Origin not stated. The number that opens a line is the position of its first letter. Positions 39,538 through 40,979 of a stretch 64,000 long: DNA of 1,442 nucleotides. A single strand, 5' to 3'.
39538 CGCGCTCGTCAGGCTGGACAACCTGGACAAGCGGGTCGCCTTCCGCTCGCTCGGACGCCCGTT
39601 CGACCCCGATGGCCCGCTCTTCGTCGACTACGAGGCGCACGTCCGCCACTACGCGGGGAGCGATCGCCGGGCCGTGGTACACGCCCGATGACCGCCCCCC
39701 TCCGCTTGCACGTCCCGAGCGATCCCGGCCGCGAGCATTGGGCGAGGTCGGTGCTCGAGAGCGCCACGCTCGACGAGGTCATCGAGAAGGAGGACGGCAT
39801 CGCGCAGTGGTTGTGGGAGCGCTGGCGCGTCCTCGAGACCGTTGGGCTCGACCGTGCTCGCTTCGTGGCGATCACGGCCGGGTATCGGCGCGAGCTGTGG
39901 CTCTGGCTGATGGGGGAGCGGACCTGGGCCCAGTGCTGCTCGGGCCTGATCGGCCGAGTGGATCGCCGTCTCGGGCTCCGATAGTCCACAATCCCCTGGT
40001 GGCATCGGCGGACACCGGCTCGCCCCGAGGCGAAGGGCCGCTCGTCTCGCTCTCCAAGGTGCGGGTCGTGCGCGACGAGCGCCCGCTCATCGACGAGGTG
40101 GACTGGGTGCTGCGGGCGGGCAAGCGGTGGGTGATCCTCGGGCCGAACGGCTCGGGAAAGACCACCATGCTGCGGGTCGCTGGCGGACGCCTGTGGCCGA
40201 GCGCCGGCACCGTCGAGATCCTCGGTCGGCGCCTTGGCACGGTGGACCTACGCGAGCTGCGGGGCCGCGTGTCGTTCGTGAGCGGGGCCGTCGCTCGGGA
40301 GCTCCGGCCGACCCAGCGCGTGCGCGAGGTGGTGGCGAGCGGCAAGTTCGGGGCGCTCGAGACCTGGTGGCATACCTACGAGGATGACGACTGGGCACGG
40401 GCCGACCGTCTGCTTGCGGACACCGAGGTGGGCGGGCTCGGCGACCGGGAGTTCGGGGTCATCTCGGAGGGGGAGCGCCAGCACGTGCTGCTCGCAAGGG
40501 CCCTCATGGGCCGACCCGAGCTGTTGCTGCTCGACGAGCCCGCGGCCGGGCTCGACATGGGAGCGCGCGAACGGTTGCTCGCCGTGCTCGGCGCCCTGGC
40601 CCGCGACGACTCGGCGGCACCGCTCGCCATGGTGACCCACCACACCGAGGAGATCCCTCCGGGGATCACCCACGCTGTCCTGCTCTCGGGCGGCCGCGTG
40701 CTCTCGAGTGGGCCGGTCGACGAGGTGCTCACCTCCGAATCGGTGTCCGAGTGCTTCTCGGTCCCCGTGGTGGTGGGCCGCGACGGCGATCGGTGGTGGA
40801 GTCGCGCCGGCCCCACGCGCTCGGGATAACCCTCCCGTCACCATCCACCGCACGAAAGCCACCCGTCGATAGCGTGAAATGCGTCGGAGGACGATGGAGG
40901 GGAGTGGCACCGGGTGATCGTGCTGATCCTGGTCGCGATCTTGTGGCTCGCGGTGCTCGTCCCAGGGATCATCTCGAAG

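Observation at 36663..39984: Assimilatory sulfite reductase translationally coupled to an FrhB/FpoF-family flavo-iron-sulfur protein: a possible split Fsr-like, F420-linked sulfite reductase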

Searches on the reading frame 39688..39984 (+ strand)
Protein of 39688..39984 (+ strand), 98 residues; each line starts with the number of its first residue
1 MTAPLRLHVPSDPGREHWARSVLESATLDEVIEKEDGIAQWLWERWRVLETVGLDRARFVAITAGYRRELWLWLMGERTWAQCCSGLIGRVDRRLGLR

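Call 10: search_protein_families(library=pfam, proteins=[window:39688-39984:+], max_evalue=0.01)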
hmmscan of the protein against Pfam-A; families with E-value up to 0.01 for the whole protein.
window:39688-39984:+ (98 aa): 0 families

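Call 11: search_protein_families(library=ncbifam, proteins=[window:39688-39984:+], max_evalue=0.01)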
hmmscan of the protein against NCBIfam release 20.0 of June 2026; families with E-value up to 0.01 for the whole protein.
window:39688-39984:+ (98 aa): 0 families

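Call 21: find_homologous_proteins(query=window:39688-39984:+, max_evalue=0.001)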
Query window:39688-39984:+ (98 aa): 420 proteins with E <= 0.001 among 421 candidates; the best 120 are listed.
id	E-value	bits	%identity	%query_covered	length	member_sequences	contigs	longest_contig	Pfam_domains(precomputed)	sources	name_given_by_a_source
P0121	7.6e-60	218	100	100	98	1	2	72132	-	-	-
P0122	2.2e-45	171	81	98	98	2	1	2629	-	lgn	-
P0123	1.6e-44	168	77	100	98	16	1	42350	-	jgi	-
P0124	1.7e-44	168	78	98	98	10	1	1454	-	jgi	jgi:hypothetical protein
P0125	3.9e-44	167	77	98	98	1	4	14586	-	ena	-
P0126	4.8e-44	167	76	98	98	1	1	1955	-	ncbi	ncbi:MAG: hypothetical protein ACRDVW_09175 [Acidimicrobiales bacterium]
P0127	5.4e-44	167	77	98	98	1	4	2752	-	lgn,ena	-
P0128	7.6e-44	166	76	98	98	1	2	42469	-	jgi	jgi:hypothetical protein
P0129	8.7e-44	166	77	98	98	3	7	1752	-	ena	-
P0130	1.0e-43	166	76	98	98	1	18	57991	-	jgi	jgi:hypothetical protein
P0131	1.2e-43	165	77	97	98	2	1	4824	-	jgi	jgi:hypothetical protein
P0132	4.8e-43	163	75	97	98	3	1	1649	-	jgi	-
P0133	5.0e-43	163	71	98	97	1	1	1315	-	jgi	jgi:hypothetical protein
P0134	7.4e-43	163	80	92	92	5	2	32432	-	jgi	jgi:hypothetical protein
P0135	1.0e-42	162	76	96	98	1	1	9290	-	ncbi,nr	ncbi:MAG TPA: hypothetical protein VN793_07355 [Acidimicrobiales bacterium]|nr:hypothetical protein 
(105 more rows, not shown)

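Call 57: predict_structure(alignment_id=A4)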
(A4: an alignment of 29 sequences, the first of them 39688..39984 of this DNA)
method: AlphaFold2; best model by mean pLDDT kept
length: 98 residues; sequences in the alignment: 29
mean_pLDDT: 94.4   pTM: 0.84
mean pLDDT of the five models: 94.4, 94.1, 93.4, 93.0, 92.4
residues with pLDDT >= 90: 88; 70-90: 8; 50-70: 2; < 50: 0
segments of 3 or more residues with pLDDT < 50: none
pLDDT, mean of each block of 10 residues (from residue 1): 85 96 96 97 97 96 97 97 97 84
secondary structure, 60 per line:
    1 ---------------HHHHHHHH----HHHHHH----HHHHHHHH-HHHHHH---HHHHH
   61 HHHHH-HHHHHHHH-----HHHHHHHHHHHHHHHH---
elements in order: H16-23 H28-33 H38-45 H47-52 H56-65 H67-74 H80-95

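Call 61: fold_search(model_id=the predicted structure, library=pdb)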
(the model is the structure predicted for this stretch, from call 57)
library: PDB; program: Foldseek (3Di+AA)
matches with E <= 10: 16; with E <= 0.001: 0
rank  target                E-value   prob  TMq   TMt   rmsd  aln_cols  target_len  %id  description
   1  6xtt_MODEL_1_B        2.8e+00  0.11  0.33  0.30  20.4       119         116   13  Solution structure of Legionella pneumophila NttA (released 2020-07-22)
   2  1fap_B                5.0e+00  0.03  0.18  0.18  13.1        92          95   16  THE STRUCTURE OF THE IMMUNOPHILIN-IMMUNOSUPPRESSANT FKBP12-RAPAMYCIN COMPLEX INTERACTING WITH HUMAN FRAP (released 1997-07-23)
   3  1h0m_B                6.2e+00  0.07  0.24  0.11   8.4        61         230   20  Three-dimensional structure of the quorum sensing protein TraR bound to its autoinducer and to its target DNA (released 2002-08-29)
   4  9jm4_A                6.9e+00  0.06  0.23  0.31   8.2        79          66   14  Crystal structure of de novo designed light-responsive oligomer C3-7 (LRO-C3-7) (released 2025-08-27)
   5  3whl_B                7.3e+00  0.04  0.26  0.27  16.5        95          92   17  Crystal structure of Nas2 N-terminal domain complexed with PAN-Rpt5C chimera (released 2014-03-26)
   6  6jal                  7.7e+00  0.18  0.32  0.09   2.6        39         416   26  Crystal structure of ABC transporter alpha-glycoside-binding mutant protein R356A in ligand free form (released 2019-10-30)
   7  1h0m_D                7.7e+00  0.06  0.23  0.11   8.4        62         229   19  Three-dimensional structure of the quorum sensing protein TraR bound to its autoinducer and to its target DNA (released 2002-08-29)
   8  5h6x_B                8.1e+00  0.08  0.36  0.37   5.9        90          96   12  The crystal structure of RpoS fragment including a partial region 1.2 and region 2 from intracellular pathogen Legione (released 2017-11-22)
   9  9k7w_E                8.1e+00  0.05  0.26  0.27  10.9        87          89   15  Crystal structure of designed nickel-induced homotrimer C3-Ni1-HH*3-18 (released 2025-10-29)
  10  4rya                  8.6e+00  0.20  0.33  0.09   2.0        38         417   18  Crystal structure of abc transporter solute binding protein AVI_3567 from AGROBACTERIUM VITIS S4, TARGET EFI-510645, wit (released 2014-12-24)
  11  9k7w_A                8.6e+00  0.05  0.26  0.27  10.4        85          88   13  Crystal structure of designed nickel-induced homotrimer C3-Ni1-HH*3-18 (released 2025-10-29)
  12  6x84_A                8.6e+00  0.05  0.33  0.09  15.6       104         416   15  Sn-glycerol-3-phosphate binding periplasmic protein UgpB from Escherichia coli - W169S, W172S (released 2020-08-19)
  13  2xev_A                8.6e+00  0.03  0.23  0.20  13.5       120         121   15  Crystal structure of the TPR domain of Xanthomonas campestris ybgF (released 2010-09-15)
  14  5ua5_A                9.5e+00  0.04  0.27  0.20  10.8        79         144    5  Crystal structure of A179L:Bid BH3 complex (released 2017-01-04)
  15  8w52_J                9.5e+00  0.03  0.24  0.24  10.1        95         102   17  p17 protein structure of HIV2 when OLA1 existing (released 2023-09-13)
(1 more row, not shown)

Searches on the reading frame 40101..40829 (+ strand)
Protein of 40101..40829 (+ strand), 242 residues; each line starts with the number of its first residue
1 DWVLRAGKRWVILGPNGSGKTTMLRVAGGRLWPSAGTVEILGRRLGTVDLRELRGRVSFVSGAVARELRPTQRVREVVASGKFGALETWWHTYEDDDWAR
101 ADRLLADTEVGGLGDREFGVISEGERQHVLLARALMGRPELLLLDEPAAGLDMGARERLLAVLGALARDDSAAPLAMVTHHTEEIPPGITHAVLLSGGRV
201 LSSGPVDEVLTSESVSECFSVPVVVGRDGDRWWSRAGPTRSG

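Call 10: search_protein_families(library=pfam, proteins=[window:40101-40829:+], max_evalue=0.01)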
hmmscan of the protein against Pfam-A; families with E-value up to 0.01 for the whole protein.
window:40101-40829:+ (242 aa): 2 families
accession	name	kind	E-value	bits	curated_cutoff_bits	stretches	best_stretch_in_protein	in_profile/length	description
PF00005.33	ABC_tran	-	2.5e-25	90.1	25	1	3-148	7-136/137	ABC transporter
PF13304.12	AAA_21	-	2.7e-08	34.7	27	1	104-171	221-289/304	AAA domain, putative AbiEii toxin, Type IV TA system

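Call 11: search_protein_families(library=ncbifam, proteins=[window:40101-40829:+], max_evalue=0.01)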
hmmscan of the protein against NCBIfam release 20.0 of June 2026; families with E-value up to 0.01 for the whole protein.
window:40101-40829:+ (242 aa): 183 families (the best 25 are shown)
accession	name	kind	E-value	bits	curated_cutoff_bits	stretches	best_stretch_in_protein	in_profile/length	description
TIGR03873.1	F420-0_ABC_ATP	hypoth_equivalog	1.1e-39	136.2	372.4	1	7-223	27-238/256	putative F420-0 ABC transporter ATP-binding protein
NF007082.0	PRK09536.1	equivalog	6e-35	121.1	537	1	5-228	27-245/402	corrinoid ABC transporter ATPase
NF010068.0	PRK13548.1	equivalog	3.5e-30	105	261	1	4-228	28-249/261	heme ABC transporter ATP-binding protein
TIGR03771.1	anch_rpt_ABC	equivalog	8.4e-30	104.1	268.8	1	7-221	6-211/223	anchored repeat-type ABC transporter ATP-binding subunit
NF040873.1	AztA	equivalog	1.6e-29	102.8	220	1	4-185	15-182/191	zinc ABC transporter ATP-binding protein AztA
NF053840.1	MnTportMntADein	equivalog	1.3e-27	96.9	400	1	4-221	24-231/240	manganese ABC transporter ATP-binding protein MntA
NF008186.0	PRK10938.1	equivalog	4.2e-27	94.7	459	2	96-213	111-226/490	molybdate ABC transporter ATP-binding protein ModF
TIGR02142.1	modC_ABC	equivalog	5.2e-26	91.7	285.05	1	9-216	25-226/353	molybdenum ABC transporter ATP-binding protein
NF008409.0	PRK11231.1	equivalog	1.1e-24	87.2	375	1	6-227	27-243/255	Fe(3+) dicitrate ABC transporter ATP-binding protein FecE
TIGR03375.1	type_I_sec_LssB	subfamily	1.1e-24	86.7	693.1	2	121-213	604-692/696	type I secretion system permease/ATPase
TIGR03864.1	PQQ_ABC_ATP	hypoth_equivalog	1e-23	84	302.25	1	4-215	24-225/236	ABC transporter, ATP-binding subunit, PQQ-dependent alcohol dehydrogenase system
TIGR04521.1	ECF_ATPase_2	equivalog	2.7e-23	82.4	330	1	5-215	29-238/279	energy-coupling factor transporter ATPase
TIGR01188.1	drrA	subfamily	6e-23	81.6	312.45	1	6-208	18-210/302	daunorubicin resistance ABC transporter, ATP-binding protein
TIGR00968.1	3a0106s01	subfamily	1.1e-22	80.7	342.75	1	4-211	23-220/237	sulfate ABC transporter ATP-binding protein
NF052485.1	sider_ATP_EitC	equivalog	5.8e-22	78.3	485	1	6-222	27-235/251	siderophore ABC transporter ATP-binding protein EitC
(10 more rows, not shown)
